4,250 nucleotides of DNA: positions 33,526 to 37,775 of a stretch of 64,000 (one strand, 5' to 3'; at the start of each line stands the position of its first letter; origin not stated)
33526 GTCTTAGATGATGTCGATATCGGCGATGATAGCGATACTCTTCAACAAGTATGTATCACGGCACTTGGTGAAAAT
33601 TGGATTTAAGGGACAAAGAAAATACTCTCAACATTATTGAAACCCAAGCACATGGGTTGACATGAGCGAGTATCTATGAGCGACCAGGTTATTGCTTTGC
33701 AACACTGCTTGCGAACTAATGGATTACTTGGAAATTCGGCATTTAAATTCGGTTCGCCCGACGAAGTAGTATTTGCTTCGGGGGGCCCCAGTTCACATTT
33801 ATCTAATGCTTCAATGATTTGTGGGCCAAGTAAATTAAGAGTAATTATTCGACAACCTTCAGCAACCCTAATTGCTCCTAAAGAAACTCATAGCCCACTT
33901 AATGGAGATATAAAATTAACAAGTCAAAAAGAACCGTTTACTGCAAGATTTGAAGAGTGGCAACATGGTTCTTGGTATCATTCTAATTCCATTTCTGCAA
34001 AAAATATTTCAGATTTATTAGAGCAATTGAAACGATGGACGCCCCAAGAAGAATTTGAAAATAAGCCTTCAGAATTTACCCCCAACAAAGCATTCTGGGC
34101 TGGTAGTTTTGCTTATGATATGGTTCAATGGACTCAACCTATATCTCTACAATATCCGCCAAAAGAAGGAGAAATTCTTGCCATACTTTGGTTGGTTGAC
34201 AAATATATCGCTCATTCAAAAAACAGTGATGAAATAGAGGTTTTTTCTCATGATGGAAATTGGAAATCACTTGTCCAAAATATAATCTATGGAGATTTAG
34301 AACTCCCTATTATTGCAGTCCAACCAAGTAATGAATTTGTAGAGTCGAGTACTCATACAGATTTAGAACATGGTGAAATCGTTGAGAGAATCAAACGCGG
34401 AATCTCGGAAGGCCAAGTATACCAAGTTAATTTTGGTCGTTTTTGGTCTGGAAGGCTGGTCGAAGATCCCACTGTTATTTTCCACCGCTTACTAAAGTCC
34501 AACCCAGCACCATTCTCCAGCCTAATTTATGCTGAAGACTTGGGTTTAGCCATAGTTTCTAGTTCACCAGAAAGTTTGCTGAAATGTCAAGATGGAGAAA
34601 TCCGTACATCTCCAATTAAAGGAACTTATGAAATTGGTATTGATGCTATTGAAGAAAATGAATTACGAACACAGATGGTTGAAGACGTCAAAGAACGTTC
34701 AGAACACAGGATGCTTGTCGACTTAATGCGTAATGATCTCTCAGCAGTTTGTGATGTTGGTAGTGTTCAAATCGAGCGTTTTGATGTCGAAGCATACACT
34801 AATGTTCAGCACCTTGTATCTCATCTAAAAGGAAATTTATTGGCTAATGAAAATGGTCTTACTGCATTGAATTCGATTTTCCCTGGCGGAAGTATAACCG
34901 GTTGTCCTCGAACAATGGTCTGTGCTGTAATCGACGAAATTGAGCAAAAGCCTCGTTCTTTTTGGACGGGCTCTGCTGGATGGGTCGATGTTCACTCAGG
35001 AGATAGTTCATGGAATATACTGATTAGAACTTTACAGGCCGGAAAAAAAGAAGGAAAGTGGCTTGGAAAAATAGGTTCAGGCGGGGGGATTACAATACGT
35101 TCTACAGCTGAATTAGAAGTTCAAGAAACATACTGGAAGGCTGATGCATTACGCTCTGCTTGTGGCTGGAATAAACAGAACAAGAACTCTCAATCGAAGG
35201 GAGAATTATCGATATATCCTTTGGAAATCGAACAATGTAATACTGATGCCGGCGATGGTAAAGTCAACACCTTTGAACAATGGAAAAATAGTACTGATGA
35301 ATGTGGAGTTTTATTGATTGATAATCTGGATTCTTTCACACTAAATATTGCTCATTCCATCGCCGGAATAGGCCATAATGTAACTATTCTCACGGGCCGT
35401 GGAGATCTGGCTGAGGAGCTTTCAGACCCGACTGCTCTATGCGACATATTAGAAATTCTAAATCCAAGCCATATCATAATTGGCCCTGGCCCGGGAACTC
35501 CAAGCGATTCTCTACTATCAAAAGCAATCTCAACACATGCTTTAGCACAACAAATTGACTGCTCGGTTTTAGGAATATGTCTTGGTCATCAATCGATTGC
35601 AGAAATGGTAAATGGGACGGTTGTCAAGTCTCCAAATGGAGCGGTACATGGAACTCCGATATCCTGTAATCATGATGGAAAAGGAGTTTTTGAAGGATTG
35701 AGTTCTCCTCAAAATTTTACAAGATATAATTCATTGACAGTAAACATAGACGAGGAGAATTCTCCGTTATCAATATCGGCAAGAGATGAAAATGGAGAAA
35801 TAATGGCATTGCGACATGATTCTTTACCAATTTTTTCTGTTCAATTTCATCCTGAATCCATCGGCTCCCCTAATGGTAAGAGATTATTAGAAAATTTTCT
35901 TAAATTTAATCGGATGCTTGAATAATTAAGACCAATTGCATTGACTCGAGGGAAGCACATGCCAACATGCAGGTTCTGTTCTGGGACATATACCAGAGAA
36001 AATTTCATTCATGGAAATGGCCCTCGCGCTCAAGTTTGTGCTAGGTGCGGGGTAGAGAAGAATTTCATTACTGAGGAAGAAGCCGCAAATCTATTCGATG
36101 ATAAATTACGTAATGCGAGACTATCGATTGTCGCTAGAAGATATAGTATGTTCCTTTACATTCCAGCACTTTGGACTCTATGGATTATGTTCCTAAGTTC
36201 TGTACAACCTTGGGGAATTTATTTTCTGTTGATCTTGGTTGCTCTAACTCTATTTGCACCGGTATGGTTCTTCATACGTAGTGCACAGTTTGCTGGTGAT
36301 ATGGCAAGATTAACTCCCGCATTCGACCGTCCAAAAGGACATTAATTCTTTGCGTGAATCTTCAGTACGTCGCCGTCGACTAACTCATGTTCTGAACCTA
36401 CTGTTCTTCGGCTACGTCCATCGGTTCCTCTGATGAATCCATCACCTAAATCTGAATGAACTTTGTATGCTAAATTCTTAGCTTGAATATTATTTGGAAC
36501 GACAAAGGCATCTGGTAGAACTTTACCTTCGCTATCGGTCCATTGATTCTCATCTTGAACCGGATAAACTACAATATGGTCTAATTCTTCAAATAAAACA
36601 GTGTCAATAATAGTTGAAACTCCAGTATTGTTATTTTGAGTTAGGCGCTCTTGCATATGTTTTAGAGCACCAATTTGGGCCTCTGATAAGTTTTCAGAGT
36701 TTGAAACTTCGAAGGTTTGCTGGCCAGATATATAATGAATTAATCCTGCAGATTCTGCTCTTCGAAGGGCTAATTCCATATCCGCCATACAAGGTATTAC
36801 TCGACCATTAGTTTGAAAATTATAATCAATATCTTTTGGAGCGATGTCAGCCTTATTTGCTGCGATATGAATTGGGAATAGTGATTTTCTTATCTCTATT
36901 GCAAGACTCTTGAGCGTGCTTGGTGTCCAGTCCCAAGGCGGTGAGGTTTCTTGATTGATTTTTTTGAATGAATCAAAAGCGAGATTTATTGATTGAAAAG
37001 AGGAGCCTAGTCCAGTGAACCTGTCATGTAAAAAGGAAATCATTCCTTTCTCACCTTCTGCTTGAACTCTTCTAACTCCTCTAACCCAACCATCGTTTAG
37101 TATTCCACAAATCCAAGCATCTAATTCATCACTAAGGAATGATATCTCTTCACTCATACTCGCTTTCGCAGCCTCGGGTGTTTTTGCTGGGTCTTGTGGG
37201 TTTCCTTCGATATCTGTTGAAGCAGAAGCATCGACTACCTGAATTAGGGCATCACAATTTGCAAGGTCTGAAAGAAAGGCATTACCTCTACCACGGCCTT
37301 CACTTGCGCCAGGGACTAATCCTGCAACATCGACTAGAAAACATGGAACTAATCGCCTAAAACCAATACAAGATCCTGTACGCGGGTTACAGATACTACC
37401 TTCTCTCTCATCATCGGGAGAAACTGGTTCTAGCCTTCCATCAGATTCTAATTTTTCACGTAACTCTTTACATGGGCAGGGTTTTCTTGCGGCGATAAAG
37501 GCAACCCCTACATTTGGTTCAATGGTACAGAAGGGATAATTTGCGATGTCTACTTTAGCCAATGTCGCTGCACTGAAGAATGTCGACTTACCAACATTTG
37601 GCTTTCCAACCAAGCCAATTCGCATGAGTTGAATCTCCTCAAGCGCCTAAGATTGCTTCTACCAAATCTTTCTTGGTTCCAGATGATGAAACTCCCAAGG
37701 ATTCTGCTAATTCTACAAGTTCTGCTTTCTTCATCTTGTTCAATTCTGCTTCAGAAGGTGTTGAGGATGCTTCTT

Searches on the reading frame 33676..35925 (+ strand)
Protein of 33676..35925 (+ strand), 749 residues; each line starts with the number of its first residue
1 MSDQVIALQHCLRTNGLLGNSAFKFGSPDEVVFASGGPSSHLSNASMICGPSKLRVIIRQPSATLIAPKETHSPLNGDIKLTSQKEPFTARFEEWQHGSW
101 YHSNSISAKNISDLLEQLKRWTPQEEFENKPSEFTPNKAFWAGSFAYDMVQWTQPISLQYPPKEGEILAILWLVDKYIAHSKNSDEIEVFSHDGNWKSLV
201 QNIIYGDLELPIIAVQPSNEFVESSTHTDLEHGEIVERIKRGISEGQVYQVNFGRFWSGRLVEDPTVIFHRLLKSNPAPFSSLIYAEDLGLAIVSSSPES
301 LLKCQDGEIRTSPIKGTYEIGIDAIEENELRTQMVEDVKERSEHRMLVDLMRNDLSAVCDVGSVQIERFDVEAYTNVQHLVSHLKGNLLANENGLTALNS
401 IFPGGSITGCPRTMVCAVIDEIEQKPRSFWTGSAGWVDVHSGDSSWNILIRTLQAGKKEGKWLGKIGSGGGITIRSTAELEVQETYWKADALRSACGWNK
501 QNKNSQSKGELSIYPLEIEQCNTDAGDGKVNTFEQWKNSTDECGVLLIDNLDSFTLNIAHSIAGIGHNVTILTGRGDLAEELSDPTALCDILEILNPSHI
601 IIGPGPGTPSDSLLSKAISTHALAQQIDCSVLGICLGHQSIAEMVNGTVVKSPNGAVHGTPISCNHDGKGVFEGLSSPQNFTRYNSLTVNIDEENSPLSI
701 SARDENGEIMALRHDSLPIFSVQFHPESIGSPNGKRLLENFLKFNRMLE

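Call 35: search_protein_families(library=pfam, proteins=[window:33676-35925:+], max_evalue=0.001)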
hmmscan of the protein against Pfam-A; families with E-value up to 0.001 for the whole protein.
window:33676-35925:+ (749 aa): 3 families
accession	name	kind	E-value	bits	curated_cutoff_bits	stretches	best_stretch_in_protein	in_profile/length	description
PF00425.24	Chorismate_bind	-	1.8e-65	221.5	27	1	232-488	5-257/257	chorismate binding enzyme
PF00117.34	GATase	-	1.7e-41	142.5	22.8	1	546-742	1-187/190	Glutamine amidotransferase class-I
PF07722.19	Peptidase_C26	-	0.00017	21.9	20.5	1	621-727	100-219/219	Peptidase C26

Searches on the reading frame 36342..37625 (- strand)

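Call 35: search_protein_families(library=pfam, proteins=[window:36342-37625:-], max_evalue=0.001)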
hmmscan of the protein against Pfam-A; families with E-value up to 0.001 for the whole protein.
window:36342-37625:- (427 aa): 4 families
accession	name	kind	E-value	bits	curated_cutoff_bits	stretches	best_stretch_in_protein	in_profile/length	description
PF08438.16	YGR210-like_G4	-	8.4e-26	91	24.7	1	255-358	1-108/108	Obg-like GTPase YGR210-like, G4 motif-containing domain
PF01926.29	MMR_HSR1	-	1.7e-16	60.8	21.9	1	2-136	1-86/113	50S ribosome-binding GTPase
PF02421.24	FeoB_N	-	1.1e-07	31.9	27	1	2-41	2-41/156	Ferrous iron transport protein B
PF02824.27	TGS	-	1.1e-06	29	22.2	1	369-424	4-59/60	TGS domain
